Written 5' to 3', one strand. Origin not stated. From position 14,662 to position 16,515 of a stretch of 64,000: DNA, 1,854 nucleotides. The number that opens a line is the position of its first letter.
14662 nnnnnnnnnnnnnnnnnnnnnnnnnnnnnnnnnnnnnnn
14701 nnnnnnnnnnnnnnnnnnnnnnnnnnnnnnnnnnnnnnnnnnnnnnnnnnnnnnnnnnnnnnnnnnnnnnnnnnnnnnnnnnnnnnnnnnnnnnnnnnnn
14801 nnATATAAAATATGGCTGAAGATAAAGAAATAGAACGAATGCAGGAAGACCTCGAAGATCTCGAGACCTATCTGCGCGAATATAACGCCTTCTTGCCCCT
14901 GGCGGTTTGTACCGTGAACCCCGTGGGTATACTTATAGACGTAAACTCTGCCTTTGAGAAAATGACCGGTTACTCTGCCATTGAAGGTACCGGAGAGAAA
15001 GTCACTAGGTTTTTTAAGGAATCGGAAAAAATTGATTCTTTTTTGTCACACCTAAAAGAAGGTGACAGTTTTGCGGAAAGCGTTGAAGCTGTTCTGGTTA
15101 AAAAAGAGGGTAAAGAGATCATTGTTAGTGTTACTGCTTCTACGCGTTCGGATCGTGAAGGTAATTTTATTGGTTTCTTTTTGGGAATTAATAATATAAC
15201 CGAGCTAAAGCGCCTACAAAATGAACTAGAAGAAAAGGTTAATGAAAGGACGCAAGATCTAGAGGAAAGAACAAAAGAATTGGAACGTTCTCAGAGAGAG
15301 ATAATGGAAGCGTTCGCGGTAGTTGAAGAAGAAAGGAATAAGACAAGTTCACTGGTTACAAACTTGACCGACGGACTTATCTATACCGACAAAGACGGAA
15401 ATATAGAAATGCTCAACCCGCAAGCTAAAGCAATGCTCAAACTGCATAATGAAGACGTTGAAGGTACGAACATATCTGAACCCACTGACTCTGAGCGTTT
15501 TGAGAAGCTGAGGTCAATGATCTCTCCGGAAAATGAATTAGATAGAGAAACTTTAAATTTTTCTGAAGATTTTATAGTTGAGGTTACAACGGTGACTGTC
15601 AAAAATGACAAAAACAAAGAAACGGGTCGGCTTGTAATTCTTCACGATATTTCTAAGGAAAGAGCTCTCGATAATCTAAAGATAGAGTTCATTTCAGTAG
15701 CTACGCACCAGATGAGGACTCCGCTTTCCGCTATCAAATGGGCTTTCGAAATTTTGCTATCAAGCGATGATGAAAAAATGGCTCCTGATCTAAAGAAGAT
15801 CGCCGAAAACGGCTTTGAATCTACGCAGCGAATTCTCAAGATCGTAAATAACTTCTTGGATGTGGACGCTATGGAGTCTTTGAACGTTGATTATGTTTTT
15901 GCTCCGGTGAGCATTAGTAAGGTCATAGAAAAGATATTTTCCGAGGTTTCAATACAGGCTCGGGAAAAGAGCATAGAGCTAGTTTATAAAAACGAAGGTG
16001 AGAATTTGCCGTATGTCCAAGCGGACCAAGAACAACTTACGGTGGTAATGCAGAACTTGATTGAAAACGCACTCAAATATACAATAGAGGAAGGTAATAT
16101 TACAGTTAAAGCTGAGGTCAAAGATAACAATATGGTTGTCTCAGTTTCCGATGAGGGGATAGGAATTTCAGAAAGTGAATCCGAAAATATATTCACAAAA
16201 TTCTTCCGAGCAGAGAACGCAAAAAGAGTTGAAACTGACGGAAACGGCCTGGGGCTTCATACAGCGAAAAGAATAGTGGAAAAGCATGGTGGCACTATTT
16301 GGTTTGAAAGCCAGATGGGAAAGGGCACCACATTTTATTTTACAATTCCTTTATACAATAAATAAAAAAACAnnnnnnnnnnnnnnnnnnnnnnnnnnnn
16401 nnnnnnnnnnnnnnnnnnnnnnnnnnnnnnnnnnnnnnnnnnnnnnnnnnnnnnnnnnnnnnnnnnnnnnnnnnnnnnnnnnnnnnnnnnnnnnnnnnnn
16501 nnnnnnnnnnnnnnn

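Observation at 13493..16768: Two-component module with paired paralogous unknown proteins embedded between uvrB and uvrA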

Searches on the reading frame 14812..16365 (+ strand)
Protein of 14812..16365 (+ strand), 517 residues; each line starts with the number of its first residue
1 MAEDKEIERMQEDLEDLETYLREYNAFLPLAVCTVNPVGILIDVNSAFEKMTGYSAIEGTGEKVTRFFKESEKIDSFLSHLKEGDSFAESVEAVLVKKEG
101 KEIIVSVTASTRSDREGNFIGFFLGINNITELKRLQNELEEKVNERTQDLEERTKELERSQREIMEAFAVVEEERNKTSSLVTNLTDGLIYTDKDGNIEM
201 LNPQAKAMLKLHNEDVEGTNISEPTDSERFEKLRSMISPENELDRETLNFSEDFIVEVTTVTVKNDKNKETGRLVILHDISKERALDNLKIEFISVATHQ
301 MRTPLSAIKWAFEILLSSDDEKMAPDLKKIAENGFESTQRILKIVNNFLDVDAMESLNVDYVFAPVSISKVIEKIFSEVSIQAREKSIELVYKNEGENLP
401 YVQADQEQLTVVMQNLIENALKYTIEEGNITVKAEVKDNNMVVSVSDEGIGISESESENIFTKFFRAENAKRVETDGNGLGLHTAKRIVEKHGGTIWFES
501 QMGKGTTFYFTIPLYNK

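Call 3: search_protein_families(library=pfam, proteins=[window:14812-16365:+], max_evalue=0.1)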
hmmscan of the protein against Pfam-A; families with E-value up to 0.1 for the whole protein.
window:14812-16365:+ (517 aa): 13 families
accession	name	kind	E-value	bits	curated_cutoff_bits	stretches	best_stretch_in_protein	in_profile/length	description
PF02518.31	HATPase_c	-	9.5e-31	107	26.4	1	405-515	2-110/111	Histidine kinase-, DNA gyrase B-, and HSP90-like ATPase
PF13426.13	PAS_9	-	1.7e-25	89.7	27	2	30-131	2-103/103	PAS domain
PF00989.32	PAS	-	3e-17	63.1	22.6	2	28-127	10-111/113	PAS fold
PF08448.16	PAS_4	-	2.5e-13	50.7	23.1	2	28-134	4-110/110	PAS fold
PF00512.31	HisKA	-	5.4e-11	42.8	26.9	1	290-355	2-64/66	His Kinase A (phospho-acceptor) domain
PF13188.13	PAS_8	-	5.2e-09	36.1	21.8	2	29-68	11-51/65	PAS domain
PF14501.12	HATPase_c_5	-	6.6e-06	26.4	22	1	407-501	4-91/102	GHKL domain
PF08447.18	PAS_3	-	0.0002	22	25.6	1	42-120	2-83/89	PAS fold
PF24820.1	Diguanyl_cycl_sensor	-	0.0003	21.1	28.1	1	181-250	1-69/109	Diguanylate cyclase-like sensor domain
PF13589.12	HATPase_c_3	-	0.00062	20.2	25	1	411-488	5-83/137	Histidine kinase-, DNA gyrase B-, and HSP90-like ATPase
PF01991.23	vATP-synt_E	-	0.00062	19.7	24.2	1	381-448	67-133/199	ATP synthase (E/31 kDa) subunit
PF13581.12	HATPase_c_2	-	0.0084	16.6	27.4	1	411-491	34-111/127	Histidine kinase-like ATPase domain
PF12860.13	PAS_7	-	0.024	15.2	27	0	183-223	2-43/115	PAS fold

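Call 5: search_protein_families(library=ncbifam, proteins=[window:14812-16365:+], max_evalue=10)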
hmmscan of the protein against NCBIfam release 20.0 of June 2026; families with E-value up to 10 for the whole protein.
window:14812-16365:+ (517 aa): 102 families (the best 25 are shown)
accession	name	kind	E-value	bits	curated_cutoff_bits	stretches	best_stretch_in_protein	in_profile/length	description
NF033092.0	HK_WalK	equivalog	6.6e-74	249.5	725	1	161-514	243-594/594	cell wall metabolism sensor histidine kinase WalK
NF046044.1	PnpS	equivalog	1.6e-73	248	400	2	138-513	20-390/390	two-component system histidine kinase PnpS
TIGR02966.1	phoR_proteo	equivalog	2.2e-60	204.4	334.2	2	173-511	3-332/333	phosphate regulon sensor histidine kinase PhoR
NF047874.1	MASE3_PAS_HK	subfamily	3.6e-60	204.5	560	2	136-514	225-625/655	MASE3 domain-containing sensor histidine kinase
NF008468.0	PRK11360.1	equivalog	3.7e-53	180.8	646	2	145-515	237-609/616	two-component system sensor histidine kinase AtoS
NF045911.1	TCSHisKinNblS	equivalog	1.1e-52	179.3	1000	1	133-514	226-620/621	two-component system sensor histidine kinase NblS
NF033093.1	HK_VicK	exception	6.3e-52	176.7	680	1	147-514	65-435/448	cell wall metabolism sensor histidine kinase VicK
NF006800.0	PRK09303.1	equivalog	2.5e-43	148.5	342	1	292-516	153-379/383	histidine kinase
NF041735.1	hist_kin_RppB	equivalog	1.2e-41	142.9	400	1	293-513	219-438/438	two-component system sensor histidine kinase RppB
TIGR02956.1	TMAO_torS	equivalog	1.4e-40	139.3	676.5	2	272-515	444-683/967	TMAO reductase system sensor histidine kinase/response regulator TorS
NF011874.0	PRK15347.1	equivalog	1.4e-36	125.9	852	2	288-515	396-615/921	two component system sensor kinase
NF041880.1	EPS_EpsF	equivalog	1.6e-35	122.6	900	1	282-513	266-492/492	response regulator EpsF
NF008302.0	PRK11091.1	equivalog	5.7e-35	120.7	838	2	289-514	282-505/779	aerobic respiration two-component sensor histidine kinase ArcB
NF008235.0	PRK11006.1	equivalog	8e-35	120.5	390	1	183-513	105-422/431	phosphate regulon sensor histidine kinase PhoR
NF040691.1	MtrAB_MtrB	equivalog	1.1e-34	120.4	450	1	278-514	259-492/507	MtrAB system histidine kinase MtrB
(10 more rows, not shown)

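Call 65: find_homologous_proteins(query=window:14812-16365:+, max_evalue=1e-60)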
Query window:14812-16365:+ (517 aa): 822 proteins with E <= 1e-60 among 8000 candidates; the best 120 are listed.
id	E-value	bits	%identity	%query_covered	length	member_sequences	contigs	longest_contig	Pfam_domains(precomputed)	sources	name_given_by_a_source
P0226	0.0e+0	1103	100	100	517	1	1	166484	PF13426.14,PF13188.14,PF08448.17,PF02518.32,PF00512.32,PF00989.32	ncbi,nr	ncbi:MAG: ATP-binding protein [Candidatus Campbellbacteria bacterium]|nr:ATP-binding protein [Candid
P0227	2.9e-217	740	65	99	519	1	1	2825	PF13426.14,PF13188.14,PF08448.17,PF02518.32,PF00512.32,PF00989.32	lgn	-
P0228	1.1e-216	738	66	100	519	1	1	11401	PF13426.14,PF13188.14,PF08448.17,PF02518.32,PF00512.32,PF00989.32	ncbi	ncbi:MAG: ATP-binding protein [Candidatus Paceibacterota bacterium]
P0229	8.4e-213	725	64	99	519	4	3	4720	PF13426.14,PF08448.17,PF02518.32,PF00512.32,PF00989.32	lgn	-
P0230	3.1e-212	723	65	99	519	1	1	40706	PF13426.14,PF13188.14,PF08448.17,PF02518.32,PF00512.32,PF00989.32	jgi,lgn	-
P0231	3.3e-210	717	64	99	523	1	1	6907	PF13426.14,PF13188.14,PF08448.17,PF02518.32,PF00512.32,PF00989.32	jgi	jgi:PAS domain S-box-containing protein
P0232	8.9e-208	709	61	99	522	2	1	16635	PF13426.14,PF08448.17,PF02518.32,PF00512.32,PF00989.32,PF14501.13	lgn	-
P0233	4.4e-204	697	61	99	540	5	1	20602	PF13426.14,PF13188.14,PF08448.17,PF02518.32,PF00512.32,PF00989.32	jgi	jgi:PAS domain S-box-containing protein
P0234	1.1e-203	695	62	99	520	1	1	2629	PF13426.14,PF08448.17,PF02518.32,PF00512.32,PF00989.32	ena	-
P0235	2.1e-203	694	62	99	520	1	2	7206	PF13426.14,PF13188.14,PF08448.17,PF02518.32,PF00512.32,PF00989.32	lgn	-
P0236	4.4e-197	673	59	99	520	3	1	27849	PF13426.14,PF13188.14,PF08448.17,PF02518.32,PF00512.32,PF00989.32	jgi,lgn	-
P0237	3.9e-196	670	59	98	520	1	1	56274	PF13426.14,PF08448.17,PF02518.32,PF00512.32,PF00989.32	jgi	jgi:PAS domain S-box-containing protein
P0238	8.7e-192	656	58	99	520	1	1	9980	PF13426.14,PF13188.14,PF08448.17,PF02518.32,PF00512.32,PF00989.32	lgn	-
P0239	1.1e-187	642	57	99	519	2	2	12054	PF13426.14,PF13188.14,PF08448.17,PF02518.32,PF00512.32,PF00989.32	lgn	-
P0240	6.1e-173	594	53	100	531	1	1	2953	PF13426.14,PF13188.14,PF24820.2,PF08448.17,PF02518.32,PF00512.32,PF00989.32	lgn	-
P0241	5.2e-141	489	46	99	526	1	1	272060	PF13426.14,PF13188.14,PF08448.17,PF02518.32,PF00512.32,PF00989.32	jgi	jgi:PAS domain S-box-containing protein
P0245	2.9e-118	414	41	100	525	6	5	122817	PF13426.14,PF13188.14,PF08448.17,PF02518.32,PF00512.32,PF00989.32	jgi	jgi:PAS domain S-box-containing protein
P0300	5.5e-109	383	40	98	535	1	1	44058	PF13426.14,PF21370.5,PF13188.14,PF08448.17,PF02518.32,PF00512.32,PF00989.32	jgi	-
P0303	8.2e-109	382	36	99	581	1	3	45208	PF13426.14,PF13188.14,PF08448.17,PF02518.32,PF00512.32,PF00989.32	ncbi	-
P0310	3.5e-108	380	39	98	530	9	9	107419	PF13426.14,PF13188.14,PF12860.14,PF08448.17,PF02518.32,PF00512.32,PF00989.32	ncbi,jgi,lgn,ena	-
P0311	4.7e-108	380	39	98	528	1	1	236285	PF13426.14,PF13188.14,PF13581.13,PF08448.17,PF02518.32,PF00512.32,PF00989.32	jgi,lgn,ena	-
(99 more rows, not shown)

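Call 66: find_encoding_contigs(protein=P0241, flank=7000, max_places=1)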
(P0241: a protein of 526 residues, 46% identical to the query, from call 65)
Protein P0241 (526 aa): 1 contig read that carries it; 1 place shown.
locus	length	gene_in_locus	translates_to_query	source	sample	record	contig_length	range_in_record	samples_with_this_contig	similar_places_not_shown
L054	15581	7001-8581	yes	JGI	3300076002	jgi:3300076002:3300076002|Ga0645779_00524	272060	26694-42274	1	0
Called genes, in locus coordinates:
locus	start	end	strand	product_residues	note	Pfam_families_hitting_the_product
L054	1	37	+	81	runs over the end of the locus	PF04226:Transgly_assoc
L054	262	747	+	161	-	PF00254:FKBP_C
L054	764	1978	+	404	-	PF01702:TGT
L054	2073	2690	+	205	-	-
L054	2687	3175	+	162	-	-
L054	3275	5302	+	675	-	PF04851:ResIII, PF17757:UvrB_inter, PF27431:UvrB_3rd, PF00271:Helicase_C, PF12344:UvrB, PF02151:UVR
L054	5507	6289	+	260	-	PF00072:Response_reg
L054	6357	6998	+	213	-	-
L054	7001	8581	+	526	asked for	PF00989:PAS, PF13188:PAS_8 (faint), PF13426:PAS_9, PF00989:PAS (weak), PF08448:PAS_4 (weak), PF13426:PAS_9 (weak), PF00512:HisKA, PF02518:HATPase_c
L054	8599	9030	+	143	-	PF00072:Response_reg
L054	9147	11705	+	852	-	PF00005:ABC_tran (faint), PF02463:SMC_N (faint), PF13191:AAA_16 (faint), PF13304:AAA_21 (faint), PF13555:AAA_29 (faint), PF20703:nSTAND1 (faint), PF20720:nSTAND3 (faint), PF17760:UvrA_inter, +1 more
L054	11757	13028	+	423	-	PF01541:GIY-YIG, PF27096:UvrC_M, PF08459:UvrC_RNaseH_dom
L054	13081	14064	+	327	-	PF01820:Dala_Dala_lig_N, PF02655:ATP-grasp_3, PF02786:CPSase_L_D2 (weak), PF02222:ATP-grasp (weak), PF07478:Dala_Dala_lig_C, PF13535:ATP-grasp_4 (weak)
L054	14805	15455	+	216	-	-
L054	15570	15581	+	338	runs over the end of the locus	PF01594:AI-2E_transport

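Call 67: find_encoding_contigs(protein=P0245, flank=7000, max_places=1)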
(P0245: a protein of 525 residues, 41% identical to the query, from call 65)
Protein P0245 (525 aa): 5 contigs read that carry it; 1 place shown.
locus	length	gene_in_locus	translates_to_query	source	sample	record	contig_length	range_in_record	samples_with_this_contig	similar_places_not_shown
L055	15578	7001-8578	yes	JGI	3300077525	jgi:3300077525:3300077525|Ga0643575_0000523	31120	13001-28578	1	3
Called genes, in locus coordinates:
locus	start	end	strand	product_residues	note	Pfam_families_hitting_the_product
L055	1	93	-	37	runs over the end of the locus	-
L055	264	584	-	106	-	-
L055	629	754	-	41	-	-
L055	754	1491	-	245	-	PF20772:TACO1_YebC_N, PF01709:Transcrip_reg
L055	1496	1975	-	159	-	PF06514:PsbU (weak), PF12836:HHH_3, PF00633:HHH (faint)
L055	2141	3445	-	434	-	PF00437:T2SSE, PF25199:nSTAND_NTPase5 (faint)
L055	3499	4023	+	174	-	PF02367:TsaE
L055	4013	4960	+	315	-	PF02739:5_3_exonuc_N, PF01367:5_3_exonuc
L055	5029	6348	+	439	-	-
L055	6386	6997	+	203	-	-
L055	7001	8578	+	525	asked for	PF00989:PAS (weak), PF08448:PAS_4, PF13188:PAS_8 (faint), PF13426:PAS_9, PF00512:HisKA, PF02518:HATPase_c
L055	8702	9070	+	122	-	PF00072:Response_reg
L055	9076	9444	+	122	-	PF00072:Response_reg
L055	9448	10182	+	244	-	PF01149:Fapy_DNA_glyco, PF06831:H2TH, PF06827:zf-FPG_IleRS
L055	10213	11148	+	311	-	PF06144:DNA_pol3_delta, PF21694:DNA_pol3_delta_C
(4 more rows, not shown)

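Call 68: find_encoding_contigs(protein=P0310, flank=7000, max_places=1)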
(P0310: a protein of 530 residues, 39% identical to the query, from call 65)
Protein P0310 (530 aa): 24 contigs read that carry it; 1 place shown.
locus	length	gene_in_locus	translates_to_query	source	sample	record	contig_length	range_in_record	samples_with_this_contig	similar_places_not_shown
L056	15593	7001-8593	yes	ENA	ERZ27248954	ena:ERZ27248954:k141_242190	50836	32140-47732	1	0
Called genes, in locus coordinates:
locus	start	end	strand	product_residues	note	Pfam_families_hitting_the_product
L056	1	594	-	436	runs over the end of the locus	PF00437:T2SSE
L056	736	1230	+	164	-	PF02367:TsaE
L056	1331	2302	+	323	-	PF02739:5_3_exonuc_N, PF01367:5_3_exonuc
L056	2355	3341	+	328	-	PF12706:Lactamase_B_2, PF00753:Lactamase_B (faint), PF13483:Lactamase_B_3 (weak), PF12706:Lactamase_B_2 (weak)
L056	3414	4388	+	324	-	PF00672:HAMP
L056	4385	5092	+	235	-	-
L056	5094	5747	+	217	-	PF00672:HAMP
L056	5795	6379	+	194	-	-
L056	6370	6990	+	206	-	-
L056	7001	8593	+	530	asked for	PF00989:PAS, PF08448:PAS_4, PF12860:PAS_7 (faint), PF13188:PAS_8 (faint), PF13426:PAS_9, PF00512:HisKA, PF02518:HATPase_c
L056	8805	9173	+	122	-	PF00072:Response_reg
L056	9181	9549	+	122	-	PF00072:Response_reg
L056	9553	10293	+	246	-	PF01149:Fapy_DNA_glyco, PF06831:H2TH, PF06827:zf-FPG_IleRS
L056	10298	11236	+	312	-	PF21694:DNA_pol3_delta_C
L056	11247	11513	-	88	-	PF01649:Ribosomal_S20p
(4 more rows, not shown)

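Call 69: find_encoding_contigs(protein=P0311, flank=7000, max_places=1)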
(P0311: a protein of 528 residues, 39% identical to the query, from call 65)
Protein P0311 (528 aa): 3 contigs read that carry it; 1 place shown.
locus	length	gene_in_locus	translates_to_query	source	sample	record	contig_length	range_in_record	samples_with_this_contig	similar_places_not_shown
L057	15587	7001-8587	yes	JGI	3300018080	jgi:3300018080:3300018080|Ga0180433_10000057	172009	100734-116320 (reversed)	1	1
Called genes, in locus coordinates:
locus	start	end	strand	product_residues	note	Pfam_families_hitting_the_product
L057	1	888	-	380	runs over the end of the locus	PF00932:LTD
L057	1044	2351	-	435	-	PF00437:T2SSE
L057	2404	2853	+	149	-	PF02367:TsaE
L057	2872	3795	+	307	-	PF02739:5_3_exonuc_N, PF01367:5_3_exonuc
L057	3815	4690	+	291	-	-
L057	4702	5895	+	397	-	PF08495:FIST, PF10442:FIST_C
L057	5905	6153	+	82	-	-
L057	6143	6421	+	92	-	-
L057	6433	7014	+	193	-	-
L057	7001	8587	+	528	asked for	PF00989:PAS (weak), PF08448:PAS_4 (faint), PF13188:PAS_8 (faint), PF13426:PAS_9, PF00512:HisKA, PF02518:HATPase_c, PF13581:HATPase_c_2 (weak)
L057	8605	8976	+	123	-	PF00072:Response_reg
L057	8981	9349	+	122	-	PF00072:Response_reg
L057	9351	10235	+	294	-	PF01149:Fapy_DNA_glyco, PF05833:NFACT_N (weak), PF06831:H2TH, PF06827:zf-FPG_IleRS (weak)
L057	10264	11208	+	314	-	PF06144:DNA_pol3_delta, PF21694:DNA_pol3_delta_C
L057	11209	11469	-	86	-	PF01649:Ribosomal_S20p, PF11116:DUF2624 (faint)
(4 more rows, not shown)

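Call 76: search_protein_families(library=padloc, proteins=[window:14812-16365:+], max_evalue=0.01)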
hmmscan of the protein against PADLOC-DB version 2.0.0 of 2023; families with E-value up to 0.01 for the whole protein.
window:14812-16365:+ (517 aa): 4 families
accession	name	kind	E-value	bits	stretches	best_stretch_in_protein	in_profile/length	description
PDLC04647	PDC-M43B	-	1.7e-16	58.2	1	399-501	218-320/347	-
PDLC04650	PDC-M43B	-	1.3e-11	42.3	1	402-503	220-323/344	-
PDLC04649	PDC-M43B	-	2.5e-09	34.6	1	367-496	187-316/345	-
PDLC04648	PDC-M43B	-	6e-06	23.5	1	367-498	193-322/361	-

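Call 80: find_encoding_contigs(protein=P0303, flank=7000, max_places=1)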
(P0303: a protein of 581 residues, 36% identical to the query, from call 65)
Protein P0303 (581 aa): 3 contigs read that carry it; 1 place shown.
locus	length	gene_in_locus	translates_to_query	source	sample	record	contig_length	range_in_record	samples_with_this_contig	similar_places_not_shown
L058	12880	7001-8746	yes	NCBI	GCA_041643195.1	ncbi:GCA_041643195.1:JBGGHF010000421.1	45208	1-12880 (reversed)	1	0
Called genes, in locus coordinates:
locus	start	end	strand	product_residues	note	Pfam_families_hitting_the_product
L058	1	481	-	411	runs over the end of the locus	PF00932:LTD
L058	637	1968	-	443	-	PF00437:T2SSE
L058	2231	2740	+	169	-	PF02367:TsaE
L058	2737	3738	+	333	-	PF02739:5_3_exonuc_N, PF01367:5_3_exonuc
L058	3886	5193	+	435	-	PF12641:Flavodoxin_3 (faint), PF12724:Flavodoxin_5 (weak)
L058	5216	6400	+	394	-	PF00070:Pyr_redox (faint), PF00890:FAD_binding_2 (weak), PF01266:DAO (weak), PF03486:HI0933_like (faint), PF07992:Pyr_redox_2 (weak), PF13450:NAD_binding_8, PF01593:Amino_oxidase (weak)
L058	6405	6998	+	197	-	-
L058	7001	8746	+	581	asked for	PF13188:PAS_8 (faint), PF13426:PAS_9, PF00989:PAS, PF08448:PAS_4 (weak), PF00512:HisKA, PF02518:HATPase_c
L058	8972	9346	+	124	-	PF00072:Response_reg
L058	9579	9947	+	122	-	PF00072:Response_reg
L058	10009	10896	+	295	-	PF01149:Fapy_DNA_glyco, PF05833:NFACT_N (weak), PF06831:H2TH, PF06827:zf-FPG_IleRS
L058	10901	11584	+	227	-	-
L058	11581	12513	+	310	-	PF06144:DNA_pol3_delta (faint), PF21694:DNA_pol3_delta_C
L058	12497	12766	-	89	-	PF01649:Ribosomal_S20p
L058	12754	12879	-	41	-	?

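Call 81: find_encoding_contigs(protein=P0300, flank=7000, max_places=1)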
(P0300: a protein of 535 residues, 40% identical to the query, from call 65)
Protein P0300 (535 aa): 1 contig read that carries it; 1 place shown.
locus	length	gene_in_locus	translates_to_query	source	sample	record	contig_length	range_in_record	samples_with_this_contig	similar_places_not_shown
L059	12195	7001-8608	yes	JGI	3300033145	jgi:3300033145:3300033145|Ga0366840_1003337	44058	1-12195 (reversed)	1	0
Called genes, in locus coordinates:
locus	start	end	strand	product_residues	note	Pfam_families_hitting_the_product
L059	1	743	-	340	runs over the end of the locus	PF05496:RuvB_N, PF00004:AAA, PF07728:AAA_5 (weak), PF17864:AAA_lid_4, PF05491:WHD_RuvB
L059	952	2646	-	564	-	PF05157:MshEN (faint), PF00437:T2SSE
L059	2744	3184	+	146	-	PF02367:TsaE, PF07693:KAP_NTPase (weak)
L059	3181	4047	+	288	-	PF02739:5_3_exonuc_N, PF01367:5_3_exonuc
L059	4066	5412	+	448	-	-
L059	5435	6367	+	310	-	-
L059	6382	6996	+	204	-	-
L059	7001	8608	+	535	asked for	PF21370:PAS_GdpP (faint), PF00989:PAS, PF08448:PAS_4 (weak), PF13426:PAS_9, PF00989:PAS (weak), PF13426:PAS_9, PF00512:HisKA, PF02518:HATPase_c, +1 more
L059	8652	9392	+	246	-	-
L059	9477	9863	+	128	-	PF00072:Response_reg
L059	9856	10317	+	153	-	PF00072:Response_reg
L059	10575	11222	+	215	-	PF11258:DUF3048, PF17479:DUF3048_C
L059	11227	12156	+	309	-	PF06144:DNA_pol3_delta (weak), PF21694:DNA_pol3_delta_C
